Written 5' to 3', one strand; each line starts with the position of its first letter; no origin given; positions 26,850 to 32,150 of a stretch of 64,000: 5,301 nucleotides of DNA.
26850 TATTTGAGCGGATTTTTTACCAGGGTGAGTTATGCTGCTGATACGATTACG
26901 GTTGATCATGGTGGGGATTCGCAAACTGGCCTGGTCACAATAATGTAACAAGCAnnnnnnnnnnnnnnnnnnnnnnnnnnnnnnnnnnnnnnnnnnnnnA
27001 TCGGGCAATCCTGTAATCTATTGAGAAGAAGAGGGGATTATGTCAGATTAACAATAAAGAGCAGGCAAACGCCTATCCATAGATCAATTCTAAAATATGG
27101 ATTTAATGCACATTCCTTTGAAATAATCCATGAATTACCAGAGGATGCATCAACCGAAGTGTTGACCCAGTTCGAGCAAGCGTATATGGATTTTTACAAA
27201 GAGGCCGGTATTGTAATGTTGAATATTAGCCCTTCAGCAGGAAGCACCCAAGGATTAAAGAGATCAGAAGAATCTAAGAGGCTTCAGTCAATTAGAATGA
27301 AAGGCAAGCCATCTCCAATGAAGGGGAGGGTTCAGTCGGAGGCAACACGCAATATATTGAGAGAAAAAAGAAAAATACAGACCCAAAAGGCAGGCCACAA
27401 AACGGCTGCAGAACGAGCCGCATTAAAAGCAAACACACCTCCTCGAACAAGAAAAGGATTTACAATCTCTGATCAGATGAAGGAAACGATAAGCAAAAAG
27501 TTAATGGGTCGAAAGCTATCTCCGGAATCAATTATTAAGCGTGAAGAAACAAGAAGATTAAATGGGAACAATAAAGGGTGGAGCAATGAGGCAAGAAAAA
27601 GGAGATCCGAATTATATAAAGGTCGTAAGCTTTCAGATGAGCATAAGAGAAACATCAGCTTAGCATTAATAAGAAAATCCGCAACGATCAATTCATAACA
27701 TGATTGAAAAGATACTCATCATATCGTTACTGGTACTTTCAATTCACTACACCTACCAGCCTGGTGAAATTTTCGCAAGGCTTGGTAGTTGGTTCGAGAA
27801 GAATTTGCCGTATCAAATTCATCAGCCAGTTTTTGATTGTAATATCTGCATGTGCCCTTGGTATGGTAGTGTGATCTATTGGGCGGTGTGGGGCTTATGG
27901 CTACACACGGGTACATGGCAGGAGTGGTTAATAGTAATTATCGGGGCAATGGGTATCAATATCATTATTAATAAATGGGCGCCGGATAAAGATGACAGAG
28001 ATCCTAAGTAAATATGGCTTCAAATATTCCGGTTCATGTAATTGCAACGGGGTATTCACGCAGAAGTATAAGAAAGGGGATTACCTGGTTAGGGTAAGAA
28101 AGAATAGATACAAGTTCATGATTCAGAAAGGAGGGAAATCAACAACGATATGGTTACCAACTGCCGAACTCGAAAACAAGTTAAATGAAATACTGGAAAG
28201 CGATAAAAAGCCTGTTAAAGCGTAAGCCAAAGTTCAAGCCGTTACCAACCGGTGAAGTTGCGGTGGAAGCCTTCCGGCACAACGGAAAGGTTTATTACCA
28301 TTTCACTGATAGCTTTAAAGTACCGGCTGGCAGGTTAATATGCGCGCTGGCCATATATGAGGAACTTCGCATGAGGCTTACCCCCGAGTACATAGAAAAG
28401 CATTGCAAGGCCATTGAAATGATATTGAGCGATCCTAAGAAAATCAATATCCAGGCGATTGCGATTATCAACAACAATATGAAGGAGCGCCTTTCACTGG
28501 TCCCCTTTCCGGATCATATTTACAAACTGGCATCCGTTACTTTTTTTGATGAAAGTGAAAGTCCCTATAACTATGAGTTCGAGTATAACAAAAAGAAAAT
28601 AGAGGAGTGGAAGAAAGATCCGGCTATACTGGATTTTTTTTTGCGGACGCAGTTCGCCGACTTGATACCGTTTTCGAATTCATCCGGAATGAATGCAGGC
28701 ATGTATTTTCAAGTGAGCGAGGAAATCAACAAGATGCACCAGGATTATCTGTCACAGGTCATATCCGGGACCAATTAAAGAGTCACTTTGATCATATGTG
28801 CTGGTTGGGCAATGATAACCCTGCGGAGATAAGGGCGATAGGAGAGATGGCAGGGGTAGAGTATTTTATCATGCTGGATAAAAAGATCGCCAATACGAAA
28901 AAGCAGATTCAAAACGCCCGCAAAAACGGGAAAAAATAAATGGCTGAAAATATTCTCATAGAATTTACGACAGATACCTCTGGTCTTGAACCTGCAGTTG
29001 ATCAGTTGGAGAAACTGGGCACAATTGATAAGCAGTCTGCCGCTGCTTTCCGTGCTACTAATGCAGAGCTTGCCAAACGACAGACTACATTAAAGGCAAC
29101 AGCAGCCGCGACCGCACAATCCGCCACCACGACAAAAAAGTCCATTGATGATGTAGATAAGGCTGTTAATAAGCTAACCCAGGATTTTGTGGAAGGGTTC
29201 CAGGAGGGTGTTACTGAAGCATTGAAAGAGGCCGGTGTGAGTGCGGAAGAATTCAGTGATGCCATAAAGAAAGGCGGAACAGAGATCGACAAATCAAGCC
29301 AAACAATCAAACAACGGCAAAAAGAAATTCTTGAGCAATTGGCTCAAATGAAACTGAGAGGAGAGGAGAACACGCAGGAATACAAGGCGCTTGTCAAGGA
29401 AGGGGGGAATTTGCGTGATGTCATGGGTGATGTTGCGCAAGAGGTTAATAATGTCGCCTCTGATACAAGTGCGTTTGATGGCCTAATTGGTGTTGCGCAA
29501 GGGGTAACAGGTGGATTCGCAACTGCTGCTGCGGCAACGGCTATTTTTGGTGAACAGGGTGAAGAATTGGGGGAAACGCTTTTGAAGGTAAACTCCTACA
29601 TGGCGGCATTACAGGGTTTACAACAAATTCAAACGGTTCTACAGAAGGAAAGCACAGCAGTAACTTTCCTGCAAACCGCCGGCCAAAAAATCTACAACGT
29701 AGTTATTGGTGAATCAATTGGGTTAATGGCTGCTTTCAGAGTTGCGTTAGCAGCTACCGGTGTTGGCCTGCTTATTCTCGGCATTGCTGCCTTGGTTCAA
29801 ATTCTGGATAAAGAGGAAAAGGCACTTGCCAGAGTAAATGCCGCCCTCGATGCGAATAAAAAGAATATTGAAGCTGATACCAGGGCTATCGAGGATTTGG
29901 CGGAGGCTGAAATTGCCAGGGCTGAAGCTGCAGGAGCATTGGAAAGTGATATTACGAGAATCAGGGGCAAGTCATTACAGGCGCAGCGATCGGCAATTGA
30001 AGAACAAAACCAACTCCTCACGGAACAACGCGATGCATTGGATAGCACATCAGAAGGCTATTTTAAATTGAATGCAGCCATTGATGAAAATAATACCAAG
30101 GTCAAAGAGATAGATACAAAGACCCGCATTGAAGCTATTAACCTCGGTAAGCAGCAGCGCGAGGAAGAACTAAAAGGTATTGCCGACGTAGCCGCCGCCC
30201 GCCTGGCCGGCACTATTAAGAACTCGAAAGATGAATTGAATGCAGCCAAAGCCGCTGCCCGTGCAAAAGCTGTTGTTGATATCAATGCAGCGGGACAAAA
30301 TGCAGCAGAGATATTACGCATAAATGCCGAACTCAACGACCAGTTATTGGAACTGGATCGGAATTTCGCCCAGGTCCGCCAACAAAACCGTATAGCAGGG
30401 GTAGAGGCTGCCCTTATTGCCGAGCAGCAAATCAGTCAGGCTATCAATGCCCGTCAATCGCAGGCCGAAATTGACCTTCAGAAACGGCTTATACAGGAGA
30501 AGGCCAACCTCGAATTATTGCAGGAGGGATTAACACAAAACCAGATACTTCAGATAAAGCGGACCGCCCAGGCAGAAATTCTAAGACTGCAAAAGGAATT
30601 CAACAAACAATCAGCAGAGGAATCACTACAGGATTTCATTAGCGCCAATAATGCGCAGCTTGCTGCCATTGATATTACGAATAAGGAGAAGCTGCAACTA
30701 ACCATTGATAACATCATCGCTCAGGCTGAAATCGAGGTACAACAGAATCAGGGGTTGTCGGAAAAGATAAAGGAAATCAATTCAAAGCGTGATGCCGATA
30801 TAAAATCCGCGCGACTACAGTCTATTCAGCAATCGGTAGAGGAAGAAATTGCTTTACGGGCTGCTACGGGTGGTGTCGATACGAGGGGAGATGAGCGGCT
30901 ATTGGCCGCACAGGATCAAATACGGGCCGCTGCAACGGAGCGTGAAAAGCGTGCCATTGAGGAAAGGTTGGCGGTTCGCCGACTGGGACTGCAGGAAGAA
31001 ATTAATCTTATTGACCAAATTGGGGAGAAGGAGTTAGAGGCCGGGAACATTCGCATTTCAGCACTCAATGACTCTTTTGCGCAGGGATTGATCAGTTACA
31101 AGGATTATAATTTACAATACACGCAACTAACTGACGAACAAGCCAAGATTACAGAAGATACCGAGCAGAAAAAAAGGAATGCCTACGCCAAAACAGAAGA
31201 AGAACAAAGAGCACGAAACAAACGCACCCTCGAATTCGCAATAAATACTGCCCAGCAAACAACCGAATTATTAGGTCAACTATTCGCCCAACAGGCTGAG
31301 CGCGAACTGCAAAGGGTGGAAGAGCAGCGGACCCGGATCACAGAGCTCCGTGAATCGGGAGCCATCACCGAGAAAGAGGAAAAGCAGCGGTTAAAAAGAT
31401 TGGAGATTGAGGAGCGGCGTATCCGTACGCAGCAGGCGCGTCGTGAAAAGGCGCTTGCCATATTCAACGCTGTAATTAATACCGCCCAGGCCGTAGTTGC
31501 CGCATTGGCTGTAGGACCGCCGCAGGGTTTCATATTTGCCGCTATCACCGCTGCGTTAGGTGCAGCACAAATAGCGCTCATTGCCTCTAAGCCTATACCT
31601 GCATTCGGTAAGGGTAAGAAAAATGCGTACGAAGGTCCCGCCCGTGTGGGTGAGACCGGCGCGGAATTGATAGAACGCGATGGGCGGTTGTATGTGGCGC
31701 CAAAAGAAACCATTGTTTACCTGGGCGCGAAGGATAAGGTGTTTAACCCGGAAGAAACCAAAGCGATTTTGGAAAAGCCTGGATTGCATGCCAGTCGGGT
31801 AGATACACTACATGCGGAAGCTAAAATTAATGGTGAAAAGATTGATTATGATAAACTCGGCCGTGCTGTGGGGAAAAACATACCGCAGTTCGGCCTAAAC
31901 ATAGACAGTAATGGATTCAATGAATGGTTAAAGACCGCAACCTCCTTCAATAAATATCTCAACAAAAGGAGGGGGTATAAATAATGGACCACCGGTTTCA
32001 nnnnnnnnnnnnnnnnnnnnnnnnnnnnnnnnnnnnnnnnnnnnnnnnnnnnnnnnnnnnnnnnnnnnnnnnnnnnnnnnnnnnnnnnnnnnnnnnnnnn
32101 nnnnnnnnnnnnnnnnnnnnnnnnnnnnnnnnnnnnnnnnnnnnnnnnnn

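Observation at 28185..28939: Candidate -1 programmed frameshift (U_UUU_UUU) in a tail assembly chaperone-like gene pair immediately upstream of the tape-measure-like gene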

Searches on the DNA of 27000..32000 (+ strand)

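Call 8: search_dna_similar(query=window:27000-32000:+, collection=phages, mode=near, max_rows=20)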
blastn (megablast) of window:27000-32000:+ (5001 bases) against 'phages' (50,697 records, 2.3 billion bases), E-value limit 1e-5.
No match.

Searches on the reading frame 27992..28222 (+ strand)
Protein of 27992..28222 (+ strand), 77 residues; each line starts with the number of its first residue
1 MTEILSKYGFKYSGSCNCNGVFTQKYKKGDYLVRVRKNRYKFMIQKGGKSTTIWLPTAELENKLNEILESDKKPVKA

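Call 6: search_protein_families(library=phrogs, proteins=[window:27992-28222:+], max_evalue=0.01)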
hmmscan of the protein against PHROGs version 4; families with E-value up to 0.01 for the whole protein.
window:27992-28222:+ (77 aa): 0 families

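Call 7: search_protein_families(library=pfam, proteins=[window:27992-28222:+], max_evalue=0.01)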
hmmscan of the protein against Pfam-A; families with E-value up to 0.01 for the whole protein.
window:27992-28222:+ (77 aa): 0 families

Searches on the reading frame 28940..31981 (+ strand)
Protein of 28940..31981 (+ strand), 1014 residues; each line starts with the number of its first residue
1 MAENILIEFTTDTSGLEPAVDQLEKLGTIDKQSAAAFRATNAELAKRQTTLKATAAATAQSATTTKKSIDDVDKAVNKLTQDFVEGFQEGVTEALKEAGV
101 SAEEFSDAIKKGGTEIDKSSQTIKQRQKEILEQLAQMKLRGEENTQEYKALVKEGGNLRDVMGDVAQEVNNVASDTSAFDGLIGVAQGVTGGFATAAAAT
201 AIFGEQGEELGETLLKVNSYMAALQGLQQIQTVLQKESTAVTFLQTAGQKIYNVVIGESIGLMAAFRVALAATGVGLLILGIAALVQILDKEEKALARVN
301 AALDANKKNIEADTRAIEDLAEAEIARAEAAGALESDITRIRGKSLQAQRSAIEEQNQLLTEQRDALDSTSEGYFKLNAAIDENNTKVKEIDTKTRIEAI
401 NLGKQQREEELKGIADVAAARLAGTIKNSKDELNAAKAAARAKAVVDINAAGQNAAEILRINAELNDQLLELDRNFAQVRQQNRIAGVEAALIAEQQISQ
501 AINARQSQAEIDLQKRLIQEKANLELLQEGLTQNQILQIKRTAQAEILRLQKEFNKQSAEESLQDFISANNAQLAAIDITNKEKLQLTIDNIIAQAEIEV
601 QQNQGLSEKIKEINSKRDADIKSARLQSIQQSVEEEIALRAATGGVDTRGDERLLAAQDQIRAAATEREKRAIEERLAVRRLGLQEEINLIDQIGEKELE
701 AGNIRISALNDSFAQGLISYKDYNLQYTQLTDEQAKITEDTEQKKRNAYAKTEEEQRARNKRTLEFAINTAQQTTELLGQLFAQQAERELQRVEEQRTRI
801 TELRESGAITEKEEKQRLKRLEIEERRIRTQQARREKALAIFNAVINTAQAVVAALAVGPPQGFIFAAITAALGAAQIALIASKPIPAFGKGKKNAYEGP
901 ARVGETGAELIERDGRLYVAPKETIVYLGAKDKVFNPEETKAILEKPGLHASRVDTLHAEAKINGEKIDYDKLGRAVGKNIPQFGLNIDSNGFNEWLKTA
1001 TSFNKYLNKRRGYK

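Call 6: search_protein_families(library=phrogs, proteins=[window:28940-31981:+], max_evalue=0.01)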
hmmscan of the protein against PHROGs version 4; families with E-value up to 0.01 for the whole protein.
window:28940-31981:+ (1014 aa): 2 families
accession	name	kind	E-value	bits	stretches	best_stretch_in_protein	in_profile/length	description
phrog_18891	-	tail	1e-21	77.6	1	777-940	936-1109/1191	tail length tape measure protein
phrog_33615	-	unknown function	1.7e-19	70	1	743-956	1092-1307/1395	-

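Call 7: search_protein_families(library=pfam, proteins=[window:28940-31981:+], max_evalue=0.01)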
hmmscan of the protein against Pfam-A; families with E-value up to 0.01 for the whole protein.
window:28940-31981:+ (1014 aa): 0 families

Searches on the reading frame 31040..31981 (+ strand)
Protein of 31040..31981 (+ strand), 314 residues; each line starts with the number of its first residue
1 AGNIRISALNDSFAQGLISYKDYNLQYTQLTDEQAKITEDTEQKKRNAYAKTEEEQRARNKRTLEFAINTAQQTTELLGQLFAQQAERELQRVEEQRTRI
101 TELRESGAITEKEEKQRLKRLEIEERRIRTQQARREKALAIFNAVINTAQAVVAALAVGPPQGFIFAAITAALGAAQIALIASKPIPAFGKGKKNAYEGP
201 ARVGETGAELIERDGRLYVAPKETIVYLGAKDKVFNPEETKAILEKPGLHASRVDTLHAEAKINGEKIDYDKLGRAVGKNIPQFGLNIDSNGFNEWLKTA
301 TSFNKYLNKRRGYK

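Call 46: search_dna_similar(query=window:31040-31981:+, collection=phages, mode=protein, max_evalue=0.0001, max_rows=20)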
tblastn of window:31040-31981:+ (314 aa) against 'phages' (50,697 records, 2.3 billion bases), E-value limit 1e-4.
No match.
